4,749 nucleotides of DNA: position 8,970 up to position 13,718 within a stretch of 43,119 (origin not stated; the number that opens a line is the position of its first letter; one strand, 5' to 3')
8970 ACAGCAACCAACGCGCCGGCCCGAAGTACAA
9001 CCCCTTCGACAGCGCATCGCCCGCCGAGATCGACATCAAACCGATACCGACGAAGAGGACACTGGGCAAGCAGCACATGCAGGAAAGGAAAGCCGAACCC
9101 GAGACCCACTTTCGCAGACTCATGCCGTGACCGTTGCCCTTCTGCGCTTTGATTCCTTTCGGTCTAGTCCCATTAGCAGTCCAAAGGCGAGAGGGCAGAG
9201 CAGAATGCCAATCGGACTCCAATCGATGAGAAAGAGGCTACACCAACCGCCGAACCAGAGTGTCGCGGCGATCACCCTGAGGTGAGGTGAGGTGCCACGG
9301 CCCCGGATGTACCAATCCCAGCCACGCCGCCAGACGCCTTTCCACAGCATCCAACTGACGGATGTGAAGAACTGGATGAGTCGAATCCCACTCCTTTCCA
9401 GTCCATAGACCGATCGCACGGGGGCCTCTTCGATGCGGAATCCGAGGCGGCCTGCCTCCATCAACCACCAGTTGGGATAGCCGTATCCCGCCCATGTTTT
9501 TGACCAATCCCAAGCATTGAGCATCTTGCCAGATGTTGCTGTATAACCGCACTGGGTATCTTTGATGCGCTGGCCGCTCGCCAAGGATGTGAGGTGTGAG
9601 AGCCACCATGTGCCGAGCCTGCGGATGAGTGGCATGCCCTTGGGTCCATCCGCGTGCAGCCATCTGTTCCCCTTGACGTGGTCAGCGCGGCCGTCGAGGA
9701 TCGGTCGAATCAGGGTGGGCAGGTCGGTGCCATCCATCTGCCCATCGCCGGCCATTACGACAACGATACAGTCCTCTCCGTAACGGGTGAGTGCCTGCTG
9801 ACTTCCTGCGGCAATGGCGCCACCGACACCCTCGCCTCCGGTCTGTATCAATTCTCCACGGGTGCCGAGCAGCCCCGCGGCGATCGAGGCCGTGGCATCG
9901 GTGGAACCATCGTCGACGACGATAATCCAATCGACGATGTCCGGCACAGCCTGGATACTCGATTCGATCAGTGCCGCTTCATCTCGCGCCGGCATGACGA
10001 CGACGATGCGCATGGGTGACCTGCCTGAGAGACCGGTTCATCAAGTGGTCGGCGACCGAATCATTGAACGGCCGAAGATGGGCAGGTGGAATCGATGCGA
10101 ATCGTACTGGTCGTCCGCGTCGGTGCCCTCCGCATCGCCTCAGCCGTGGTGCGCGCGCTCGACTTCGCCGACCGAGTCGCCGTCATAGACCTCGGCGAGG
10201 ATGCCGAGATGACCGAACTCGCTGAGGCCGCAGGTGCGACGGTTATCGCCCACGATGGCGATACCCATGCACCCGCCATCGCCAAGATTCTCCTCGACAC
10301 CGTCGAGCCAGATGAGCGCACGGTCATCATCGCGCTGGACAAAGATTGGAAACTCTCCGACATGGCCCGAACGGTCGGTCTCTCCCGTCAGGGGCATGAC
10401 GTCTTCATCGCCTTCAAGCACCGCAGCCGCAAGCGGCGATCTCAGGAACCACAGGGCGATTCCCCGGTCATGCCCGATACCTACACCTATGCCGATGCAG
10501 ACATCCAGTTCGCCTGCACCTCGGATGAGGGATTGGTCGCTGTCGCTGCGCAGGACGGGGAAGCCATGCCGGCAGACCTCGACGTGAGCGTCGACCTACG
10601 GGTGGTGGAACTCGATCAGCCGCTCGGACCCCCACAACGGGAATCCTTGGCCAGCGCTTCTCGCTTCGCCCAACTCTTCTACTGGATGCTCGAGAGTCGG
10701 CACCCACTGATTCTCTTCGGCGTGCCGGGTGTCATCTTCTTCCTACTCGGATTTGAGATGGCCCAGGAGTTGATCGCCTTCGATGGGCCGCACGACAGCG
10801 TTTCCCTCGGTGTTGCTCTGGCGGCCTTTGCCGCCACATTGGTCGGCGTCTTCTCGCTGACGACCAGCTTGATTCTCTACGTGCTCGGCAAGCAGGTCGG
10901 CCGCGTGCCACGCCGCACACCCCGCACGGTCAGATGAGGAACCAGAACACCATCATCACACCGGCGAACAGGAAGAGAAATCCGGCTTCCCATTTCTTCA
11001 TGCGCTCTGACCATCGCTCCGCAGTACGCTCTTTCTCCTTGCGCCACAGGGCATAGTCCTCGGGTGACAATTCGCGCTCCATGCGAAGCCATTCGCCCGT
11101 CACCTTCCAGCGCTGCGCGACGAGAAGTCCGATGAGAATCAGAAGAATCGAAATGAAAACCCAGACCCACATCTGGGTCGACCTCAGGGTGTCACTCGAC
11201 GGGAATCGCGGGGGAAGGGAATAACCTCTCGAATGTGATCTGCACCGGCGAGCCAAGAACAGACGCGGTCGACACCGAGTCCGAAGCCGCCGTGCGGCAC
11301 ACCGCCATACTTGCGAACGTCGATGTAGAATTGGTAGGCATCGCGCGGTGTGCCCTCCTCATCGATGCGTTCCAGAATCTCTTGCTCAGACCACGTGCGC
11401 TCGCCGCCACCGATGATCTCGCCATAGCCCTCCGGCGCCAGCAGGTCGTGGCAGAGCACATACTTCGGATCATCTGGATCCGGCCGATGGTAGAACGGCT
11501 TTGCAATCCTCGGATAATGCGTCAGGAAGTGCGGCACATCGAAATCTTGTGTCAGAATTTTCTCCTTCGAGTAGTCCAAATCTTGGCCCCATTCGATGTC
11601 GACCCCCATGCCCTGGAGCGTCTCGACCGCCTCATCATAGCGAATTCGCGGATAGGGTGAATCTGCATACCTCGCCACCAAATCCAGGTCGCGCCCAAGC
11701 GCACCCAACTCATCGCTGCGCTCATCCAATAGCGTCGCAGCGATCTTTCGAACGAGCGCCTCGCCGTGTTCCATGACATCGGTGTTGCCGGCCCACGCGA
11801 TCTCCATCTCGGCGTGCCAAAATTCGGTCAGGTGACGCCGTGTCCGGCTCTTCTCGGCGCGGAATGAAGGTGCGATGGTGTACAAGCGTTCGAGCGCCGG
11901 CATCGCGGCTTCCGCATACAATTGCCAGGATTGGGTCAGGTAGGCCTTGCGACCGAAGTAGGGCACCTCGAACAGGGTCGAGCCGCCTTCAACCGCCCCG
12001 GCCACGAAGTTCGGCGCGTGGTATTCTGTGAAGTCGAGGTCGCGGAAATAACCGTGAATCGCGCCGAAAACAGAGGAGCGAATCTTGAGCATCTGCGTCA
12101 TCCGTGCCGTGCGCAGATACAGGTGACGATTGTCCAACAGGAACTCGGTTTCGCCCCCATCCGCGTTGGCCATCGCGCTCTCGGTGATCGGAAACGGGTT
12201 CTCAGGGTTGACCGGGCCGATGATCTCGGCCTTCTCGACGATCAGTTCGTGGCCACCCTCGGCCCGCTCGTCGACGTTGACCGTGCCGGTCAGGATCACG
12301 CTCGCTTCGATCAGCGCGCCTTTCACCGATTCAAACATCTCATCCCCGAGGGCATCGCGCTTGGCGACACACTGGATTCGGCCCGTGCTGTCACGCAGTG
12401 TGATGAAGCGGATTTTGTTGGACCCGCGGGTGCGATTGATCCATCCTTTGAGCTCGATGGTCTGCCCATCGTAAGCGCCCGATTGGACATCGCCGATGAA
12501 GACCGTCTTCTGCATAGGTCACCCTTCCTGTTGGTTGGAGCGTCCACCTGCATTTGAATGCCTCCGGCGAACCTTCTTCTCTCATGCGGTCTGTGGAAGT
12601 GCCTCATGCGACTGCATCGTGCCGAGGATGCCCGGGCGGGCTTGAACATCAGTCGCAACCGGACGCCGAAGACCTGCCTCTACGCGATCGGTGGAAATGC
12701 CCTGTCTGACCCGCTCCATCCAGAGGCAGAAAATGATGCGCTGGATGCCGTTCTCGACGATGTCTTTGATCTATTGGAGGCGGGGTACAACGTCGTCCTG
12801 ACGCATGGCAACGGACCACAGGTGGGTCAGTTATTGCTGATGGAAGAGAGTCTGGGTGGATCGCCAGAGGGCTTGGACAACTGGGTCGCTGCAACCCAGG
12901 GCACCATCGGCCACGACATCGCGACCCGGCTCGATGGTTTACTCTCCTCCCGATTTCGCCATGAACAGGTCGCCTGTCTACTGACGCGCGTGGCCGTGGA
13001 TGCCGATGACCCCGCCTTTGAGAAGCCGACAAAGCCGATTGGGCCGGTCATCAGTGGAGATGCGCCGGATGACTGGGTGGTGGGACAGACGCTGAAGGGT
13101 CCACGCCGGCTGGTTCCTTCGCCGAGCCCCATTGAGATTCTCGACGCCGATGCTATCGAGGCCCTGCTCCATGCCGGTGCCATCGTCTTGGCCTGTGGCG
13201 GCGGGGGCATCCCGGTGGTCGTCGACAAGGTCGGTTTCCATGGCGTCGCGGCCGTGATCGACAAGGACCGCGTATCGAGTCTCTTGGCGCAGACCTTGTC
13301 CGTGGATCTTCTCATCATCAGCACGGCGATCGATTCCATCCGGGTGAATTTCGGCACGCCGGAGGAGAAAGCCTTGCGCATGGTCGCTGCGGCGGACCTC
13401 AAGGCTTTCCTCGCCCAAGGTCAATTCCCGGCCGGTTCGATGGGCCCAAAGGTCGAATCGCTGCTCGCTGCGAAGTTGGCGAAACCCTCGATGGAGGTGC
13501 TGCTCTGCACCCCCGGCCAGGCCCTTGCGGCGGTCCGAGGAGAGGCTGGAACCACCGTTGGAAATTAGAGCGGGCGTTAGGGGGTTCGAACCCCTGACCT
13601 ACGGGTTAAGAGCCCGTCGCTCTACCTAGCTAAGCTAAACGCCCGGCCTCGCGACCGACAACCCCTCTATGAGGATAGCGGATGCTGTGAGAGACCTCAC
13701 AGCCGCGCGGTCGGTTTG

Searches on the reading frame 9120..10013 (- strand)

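Call 89: search_protein_families(library=pfam, proteins=[window:9120-10013:-], max_evalue=0.001)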
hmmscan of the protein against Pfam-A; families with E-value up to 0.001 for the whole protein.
window:9120-10013:- (297 aa): 1 family
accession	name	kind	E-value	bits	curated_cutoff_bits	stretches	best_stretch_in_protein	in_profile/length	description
PF00535.33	Glycos_transf_2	-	4.7e-15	56.4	23.3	1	5-139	2-135/168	Glycosyl transferase family 2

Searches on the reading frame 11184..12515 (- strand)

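Call 89: search_protein_families(library=pfam, proteins=[window:11184-12515:-], max_evalue=0.001)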
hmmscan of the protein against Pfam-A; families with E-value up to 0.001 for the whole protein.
window:11184-12515:- (443 aa): 2 families
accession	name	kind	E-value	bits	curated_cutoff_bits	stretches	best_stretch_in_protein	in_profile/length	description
PF00152.25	tRNA-synt_2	-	1.2e-69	235.2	25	1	124-437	3-307/308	tRNA synthetases class II (D, K and N)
PF01336.31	tRNA_anti-codon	-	6.1e-14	52.2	27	1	21-99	2-75/75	OB-fold nucleic acid binding domain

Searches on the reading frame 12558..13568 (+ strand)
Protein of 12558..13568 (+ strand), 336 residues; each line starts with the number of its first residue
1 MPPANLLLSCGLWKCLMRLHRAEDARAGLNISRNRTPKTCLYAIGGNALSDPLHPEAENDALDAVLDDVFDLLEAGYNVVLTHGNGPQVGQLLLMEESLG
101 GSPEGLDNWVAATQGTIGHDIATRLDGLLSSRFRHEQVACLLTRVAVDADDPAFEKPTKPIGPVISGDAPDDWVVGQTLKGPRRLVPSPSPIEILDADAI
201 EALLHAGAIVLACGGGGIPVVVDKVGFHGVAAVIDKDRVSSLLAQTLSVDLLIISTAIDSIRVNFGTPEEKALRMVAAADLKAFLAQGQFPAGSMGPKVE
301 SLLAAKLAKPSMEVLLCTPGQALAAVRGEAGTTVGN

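Call 89: search_protein_families(library=pfam, proteins=[window:12558-13568:+], max_evalue=0.001)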
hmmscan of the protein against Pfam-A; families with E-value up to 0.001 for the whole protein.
window:12558-13568:+ (336 aa): 1 family
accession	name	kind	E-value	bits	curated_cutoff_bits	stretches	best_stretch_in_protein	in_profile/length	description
PF00696.33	AA_kinase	-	2.6e-20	73.6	24.9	1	38-305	1-222/234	Amino acid kinase family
